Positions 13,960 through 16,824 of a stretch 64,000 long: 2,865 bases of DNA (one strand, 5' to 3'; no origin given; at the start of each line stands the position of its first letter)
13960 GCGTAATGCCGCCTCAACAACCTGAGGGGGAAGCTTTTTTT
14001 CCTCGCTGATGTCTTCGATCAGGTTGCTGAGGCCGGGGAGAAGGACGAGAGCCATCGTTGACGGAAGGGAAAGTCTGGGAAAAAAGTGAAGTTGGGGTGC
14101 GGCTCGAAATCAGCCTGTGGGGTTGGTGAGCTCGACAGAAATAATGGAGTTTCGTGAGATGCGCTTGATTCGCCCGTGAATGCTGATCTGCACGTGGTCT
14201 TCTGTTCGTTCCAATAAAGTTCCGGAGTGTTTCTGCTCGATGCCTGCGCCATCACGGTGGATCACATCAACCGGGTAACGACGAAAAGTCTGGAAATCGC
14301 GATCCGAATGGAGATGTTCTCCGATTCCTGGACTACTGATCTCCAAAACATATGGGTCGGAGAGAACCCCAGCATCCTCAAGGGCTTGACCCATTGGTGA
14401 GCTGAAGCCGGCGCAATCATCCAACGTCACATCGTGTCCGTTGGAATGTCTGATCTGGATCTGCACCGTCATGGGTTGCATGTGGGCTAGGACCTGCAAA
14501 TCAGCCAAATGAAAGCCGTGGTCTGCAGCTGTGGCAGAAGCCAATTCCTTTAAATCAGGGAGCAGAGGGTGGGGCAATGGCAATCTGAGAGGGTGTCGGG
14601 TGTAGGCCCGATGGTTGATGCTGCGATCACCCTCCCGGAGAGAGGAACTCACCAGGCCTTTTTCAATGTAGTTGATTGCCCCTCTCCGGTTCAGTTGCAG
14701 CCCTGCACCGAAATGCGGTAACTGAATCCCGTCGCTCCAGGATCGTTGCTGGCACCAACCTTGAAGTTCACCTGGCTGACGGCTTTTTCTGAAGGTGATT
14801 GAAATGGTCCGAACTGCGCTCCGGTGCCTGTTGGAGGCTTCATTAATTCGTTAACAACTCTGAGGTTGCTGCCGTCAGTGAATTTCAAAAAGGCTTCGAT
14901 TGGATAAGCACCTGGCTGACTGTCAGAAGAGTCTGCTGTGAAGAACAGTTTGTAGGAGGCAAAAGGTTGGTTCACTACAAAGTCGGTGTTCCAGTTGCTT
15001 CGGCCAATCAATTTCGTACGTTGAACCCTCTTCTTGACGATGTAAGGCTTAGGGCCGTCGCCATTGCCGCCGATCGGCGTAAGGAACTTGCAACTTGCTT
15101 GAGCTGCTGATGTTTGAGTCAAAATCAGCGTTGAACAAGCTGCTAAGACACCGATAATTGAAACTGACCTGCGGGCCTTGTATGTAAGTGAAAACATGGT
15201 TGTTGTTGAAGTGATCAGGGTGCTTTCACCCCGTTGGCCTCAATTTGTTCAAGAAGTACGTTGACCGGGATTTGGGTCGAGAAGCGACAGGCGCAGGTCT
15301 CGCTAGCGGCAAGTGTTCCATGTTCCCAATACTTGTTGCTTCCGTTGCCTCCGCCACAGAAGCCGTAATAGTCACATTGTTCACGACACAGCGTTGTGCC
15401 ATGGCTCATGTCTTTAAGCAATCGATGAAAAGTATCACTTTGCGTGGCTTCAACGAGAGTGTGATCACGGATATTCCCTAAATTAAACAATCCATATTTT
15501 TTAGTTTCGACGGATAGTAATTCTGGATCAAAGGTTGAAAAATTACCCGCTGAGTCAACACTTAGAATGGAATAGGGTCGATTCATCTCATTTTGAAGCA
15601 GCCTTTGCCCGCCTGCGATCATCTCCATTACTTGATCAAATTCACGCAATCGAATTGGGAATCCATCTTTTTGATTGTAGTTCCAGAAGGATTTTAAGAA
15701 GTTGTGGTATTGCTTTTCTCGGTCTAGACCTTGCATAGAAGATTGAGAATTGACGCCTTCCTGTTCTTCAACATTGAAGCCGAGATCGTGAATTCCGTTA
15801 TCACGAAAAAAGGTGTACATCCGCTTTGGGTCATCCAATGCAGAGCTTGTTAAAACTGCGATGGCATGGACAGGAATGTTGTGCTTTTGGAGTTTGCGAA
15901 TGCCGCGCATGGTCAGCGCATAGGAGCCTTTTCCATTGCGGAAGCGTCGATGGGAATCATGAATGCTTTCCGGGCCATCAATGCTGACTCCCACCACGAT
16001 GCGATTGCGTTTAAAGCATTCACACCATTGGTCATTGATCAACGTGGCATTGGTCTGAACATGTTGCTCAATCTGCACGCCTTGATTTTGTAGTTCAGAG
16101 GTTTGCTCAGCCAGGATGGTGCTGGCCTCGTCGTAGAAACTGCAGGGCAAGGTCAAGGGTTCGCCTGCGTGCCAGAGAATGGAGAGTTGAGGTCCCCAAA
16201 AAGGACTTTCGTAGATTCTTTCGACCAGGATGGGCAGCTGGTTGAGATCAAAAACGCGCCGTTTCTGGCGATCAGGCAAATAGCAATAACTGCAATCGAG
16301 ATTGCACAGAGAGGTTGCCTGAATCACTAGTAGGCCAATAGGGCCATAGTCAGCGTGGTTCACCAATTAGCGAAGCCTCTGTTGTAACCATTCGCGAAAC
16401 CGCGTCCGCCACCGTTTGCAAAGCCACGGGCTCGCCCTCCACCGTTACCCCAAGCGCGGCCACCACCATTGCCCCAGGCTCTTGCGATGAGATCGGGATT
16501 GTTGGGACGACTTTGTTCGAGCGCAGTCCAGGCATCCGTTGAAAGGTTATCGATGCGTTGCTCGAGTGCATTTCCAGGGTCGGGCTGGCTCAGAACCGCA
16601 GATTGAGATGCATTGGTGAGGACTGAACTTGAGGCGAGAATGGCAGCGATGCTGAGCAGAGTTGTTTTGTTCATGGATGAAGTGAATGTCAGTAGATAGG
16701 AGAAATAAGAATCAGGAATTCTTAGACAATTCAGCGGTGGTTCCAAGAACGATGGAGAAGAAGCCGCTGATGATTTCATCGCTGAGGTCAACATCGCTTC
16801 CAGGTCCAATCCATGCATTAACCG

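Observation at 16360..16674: Precursor combines a Sec-type signal-like N terminus with five aromatic-X-Asn motifs in a 41-residue Gly/Arg repeat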

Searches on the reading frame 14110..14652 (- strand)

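Call 4: search_protein_families(library=ncbifam, proteins=[window:14110-14652:-], max_evalue=0.01)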
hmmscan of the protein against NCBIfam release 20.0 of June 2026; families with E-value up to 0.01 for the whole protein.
window:14110-14652:- (180 aa): 28 families (the best 25 are shown)
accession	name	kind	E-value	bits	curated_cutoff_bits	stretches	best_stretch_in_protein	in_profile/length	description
NF011227.0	PRK14634.1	equivalog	2.6e-79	264.7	203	1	26-180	1-155/155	ribosome maturation factor RimP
NF000935.0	PRK00092.3-3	equivalog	6.7e-35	120.1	187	1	28-177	3-151/153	ribosome maturation factor RimP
NF011240.0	PRK14646.1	equivalog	4e-29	101.5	205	1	34-175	9-150/155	ribosome maturation factor RimP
NF000932.0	PRK00092.2-5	equivalog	6.6e-15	55.3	185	1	36-160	24-146/200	ribosome maturation factor RimP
NF000934.0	PRK00092.3-1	equivalog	7.6e-15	55.6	175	1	30-176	6-150/153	ribosome maturation factor RimP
NF000930.0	PRK00092.2-2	equivalog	1.1e-13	51.4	150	1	33-168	8-137/179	ribosome maturation factor RimP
NF000927.0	PRK00092.1-1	equivalog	2.3e-12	47.3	162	1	33-170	7-142/151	ribosome maturation factor RimP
NF000928.0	PRK00092.1-2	equivalog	1.8e-11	44.2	163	1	35-164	10-139/158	ribosome maturation factor RimP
NF011229.0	PRK14636.1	equivalog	3e-11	43.5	230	1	33-160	6-133/176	ribosome maturation protein RimP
NF011231.0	PRK14638.1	equivalog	9.4e-11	41.7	188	1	33-170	9-141/150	ribosome maturation factor RimP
NF011241.0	PRK14647.1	equivalog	1.5e-10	41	210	1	35-138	11-116/159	ribosome maturation factor RimP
NF011226.0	PRK14633.1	equivalog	6.4e-10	39.1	205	1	30-154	2-122/150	ribosome maturation factor RimP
NF000929.0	PRK00092.2-1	equivalog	2e-09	37.7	147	1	33-162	2-125/153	ribosome maturation factor RimP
NF011233.0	PRK14640.1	equivalog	6.3e-08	32.7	268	1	34-163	8-135/152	hypothetical protein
NF011225.0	PRK14632.1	equivalog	8.9e-08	32.2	226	1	36-112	12-85/172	ribosome maturation factor RimP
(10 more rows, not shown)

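Call 5: search_protein_families(library=pfam, proteins=[window:14110-14652:-], max_evalue=0.01)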
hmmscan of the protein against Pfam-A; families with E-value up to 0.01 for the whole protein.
window:14110-14652:- (180 aa): 1 family
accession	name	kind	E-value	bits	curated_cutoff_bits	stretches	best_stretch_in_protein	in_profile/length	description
PF02576.22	RimP_N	-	1.2e-12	48.5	22.7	1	40-110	4-72/73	RimP N-terminal domain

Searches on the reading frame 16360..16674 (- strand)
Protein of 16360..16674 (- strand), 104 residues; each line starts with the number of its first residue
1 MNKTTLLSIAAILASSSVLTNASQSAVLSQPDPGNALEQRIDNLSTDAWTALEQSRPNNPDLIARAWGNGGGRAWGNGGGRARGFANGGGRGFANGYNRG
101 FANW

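Call 4: search_protein_families(library=ncbifam, proteins=[window:16360-16674:-], max_evalue=0.01)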
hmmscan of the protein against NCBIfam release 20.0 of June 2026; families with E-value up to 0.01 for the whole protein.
window:16360-16674:- (104 aa): 1 family
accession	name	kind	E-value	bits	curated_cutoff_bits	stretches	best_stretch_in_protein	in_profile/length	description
TIGR04260.1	Cyano_gly_rpt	equivalog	4.1e-25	88.7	31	1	1-103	1-103/118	GrrA/OscA1 family cyclophane-containing rSAM-modified RiPP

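Call 5: search_protein_families(library=pfam, proteins=[window:16360-16674:-], max_evalue=0.01)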
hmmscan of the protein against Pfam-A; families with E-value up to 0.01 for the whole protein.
window:16360-16674:- (104 aa): 0 families

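Call 13: find_homologous_proteins(query=window:16360-16674:-, max_evalue=0.001)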
Query window:16360-16674:- (104 aa): 178 proteins with E <= 0.001 among 249 candidates; the best 120 are listed.
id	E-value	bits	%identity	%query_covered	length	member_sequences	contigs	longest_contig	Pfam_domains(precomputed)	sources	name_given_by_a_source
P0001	2.6e-60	219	100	100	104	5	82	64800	-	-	-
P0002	1.2e-59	217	99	100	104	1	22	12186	-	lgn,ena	-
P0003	9.7e-59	214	98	100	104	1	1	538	-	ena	-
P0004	5.2e-47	177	81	100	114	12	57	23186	-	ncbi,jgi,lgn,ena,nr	ncbi:MAG: rSAM-associated Gly-rich repeat protein [Propionibacteriaceae bacterium]|jgi:rSAM-associat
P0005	1.7e-43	165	80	100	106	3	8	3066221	-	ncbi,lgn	-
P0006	1.2e-41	159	77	100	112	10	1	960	-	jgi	jgi:rSAM-associated Gly-rich repeat protein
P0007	5.8e-41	157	77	100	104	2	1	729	-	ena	-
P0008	3.5e-40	155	76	100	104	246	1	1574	-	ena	-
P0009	7.6e-40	154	76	100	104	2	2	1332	-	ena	-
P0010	2.2e-39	152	76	100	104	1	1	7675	-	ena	-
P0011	5.5e-39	151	75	100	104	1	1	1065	-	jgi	-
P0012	1.0e-38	150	74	100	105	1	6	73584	-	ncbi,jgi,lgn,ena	ncbi:MAG: GrrA/OscA1 family cyclophane-containing rSAM-modified RiPP [Synechococcus sp. ArSW.bin.68]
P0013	1.4e-37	146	74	100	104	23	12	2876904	-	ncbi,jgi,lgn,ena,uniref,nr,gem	ncbi:GrrA/OscA1 family cyclophane-containing rSAM-modified RiPP [Synechococcus sp. ROS8604]|uniref:G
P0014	1.4e-37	146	74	100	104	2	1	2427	-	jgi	jgi:rSAM-associated Gly-rich repeat protein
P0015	1.5e-37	146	74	100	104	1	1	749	-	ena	-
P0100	2.1e-24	104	45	63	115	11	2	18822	-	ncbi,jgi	-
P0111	3.7e-14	71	41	69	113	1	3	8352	-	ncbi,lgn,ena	-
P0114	4.7e-12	64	49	53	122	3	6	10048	-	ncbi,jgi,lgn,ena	jgi:rSAM-associated Gly-rich repeat protein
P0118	1.4e-10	60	43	44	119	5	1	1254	-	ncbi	-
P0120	1.5e-8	53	45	69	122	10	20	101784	-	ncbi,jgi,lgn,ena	-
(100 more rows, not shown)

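Call 29: list_cluster_members(proteins=[P0100, P0111, P0114, P0118, P0120, P0001, P0005])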
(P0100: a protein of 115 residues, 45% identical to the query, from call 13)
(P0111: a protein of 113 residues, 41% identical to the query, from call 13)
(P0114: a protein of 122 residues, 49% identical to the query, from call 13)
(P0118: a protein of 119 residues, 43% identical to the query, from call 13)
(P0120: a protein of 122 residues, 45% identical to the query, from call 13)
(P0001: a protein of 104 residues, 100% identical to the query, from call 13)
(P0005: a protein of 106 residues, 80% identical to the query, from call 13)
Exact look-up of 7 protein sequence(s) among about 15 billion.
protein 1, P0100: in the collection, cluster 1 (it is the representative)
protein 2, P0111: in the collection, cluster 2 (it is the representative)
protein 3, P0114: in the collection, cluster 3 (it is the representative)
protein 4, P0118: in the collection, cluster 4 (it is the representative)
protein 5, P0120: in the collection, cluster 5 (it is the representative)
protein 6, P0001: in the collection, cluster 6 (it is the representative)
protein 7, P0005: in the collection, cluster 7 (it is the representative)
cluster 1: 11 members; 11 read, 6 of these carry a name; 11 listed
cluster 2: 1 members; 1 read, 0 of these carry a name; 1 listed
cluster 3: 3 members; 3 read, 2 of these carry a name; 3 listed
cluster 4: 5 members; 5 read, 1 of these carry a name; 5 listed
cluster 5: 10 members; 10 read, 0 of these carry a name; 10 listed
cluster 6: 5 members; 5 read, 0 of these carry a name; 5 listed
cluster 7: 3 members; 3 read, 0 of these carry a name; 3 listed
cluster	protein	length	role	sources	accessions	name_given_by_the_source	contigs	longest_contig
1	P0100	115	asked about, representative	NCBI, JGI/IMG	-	-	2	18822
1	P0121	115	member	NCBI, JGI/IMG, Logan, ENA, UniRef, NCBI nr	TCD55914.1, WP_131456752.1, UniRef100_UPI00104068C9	rSAM-associated Gly-rich repeat protein [Synechococcus sp. BS56D] | rSAM-associated Gly-rich repeat protein | GrrA/OscA1 family cyclophane-containing rSAM-modified RiPP n=1 Tax=Synechococcus sp. ...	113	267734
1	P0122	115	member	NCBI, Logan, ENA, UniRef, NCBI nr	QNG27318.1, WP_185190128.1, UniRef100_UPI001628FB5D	GrrA/OscA1 family cyclophane-containing rSAM-modified RiPP [Synechococcus sp. HK01-R] | GrrA/OscA1 family cyclophane-containing rSAM-modified RiPP n=1 Tax=Synechococcus sp. ...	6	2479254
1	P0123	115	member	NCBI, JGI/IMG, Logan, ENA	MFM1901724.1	MAG: hypothetical protein RLZZ216_2300 [Cyanobacteriota bacterium] | rSAM-associated Gly-rich repeat protein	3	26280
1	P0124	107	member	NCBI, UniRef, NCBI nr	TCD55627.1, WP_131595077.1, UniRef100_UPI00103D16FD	GrrA/OscA1 family cyclophane-containing rSAM-modified RiPP [Synechococcus sp. BS55D] | GrrA/OscA1 family cyclophane-containing rSAM-modified RiPP n=1 Tax=Synechococcus sp. ...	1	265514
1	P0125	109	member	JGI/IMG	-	rSAM-associated Gly-rich repeat protein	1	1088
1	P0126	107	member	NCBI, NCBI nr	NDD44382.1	MAG: rSAM-associated Gly-rich repeat protein [Synechococcaceae bacterium WB9_4xB_025] | rSAM-associated Gly-rich repeat protein [Synechococcaceae bacterium WB9_4xB_025]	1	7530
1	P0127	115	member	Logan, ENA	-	-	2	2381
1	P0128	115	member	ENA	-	-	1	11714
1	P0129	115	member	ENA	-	-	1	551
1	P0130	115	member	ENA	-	-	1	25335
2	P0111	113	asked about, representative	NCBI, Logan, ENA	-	-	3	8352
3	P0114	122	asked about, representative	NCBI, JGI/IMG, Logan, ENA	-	rSAM-associated Gly-rich repeat protein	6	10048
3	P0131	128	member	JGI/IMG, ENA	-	rSAM-associated Gly-rich repeat protein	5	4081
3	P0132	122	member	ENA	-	-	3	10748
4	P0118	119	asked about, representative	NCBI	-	-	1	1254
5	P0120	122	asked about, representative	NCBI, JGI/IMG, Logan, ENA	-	-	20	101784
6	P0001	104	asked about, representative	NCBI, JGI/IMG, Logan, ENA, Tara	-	-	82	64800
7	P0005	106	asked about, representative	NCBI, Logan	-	-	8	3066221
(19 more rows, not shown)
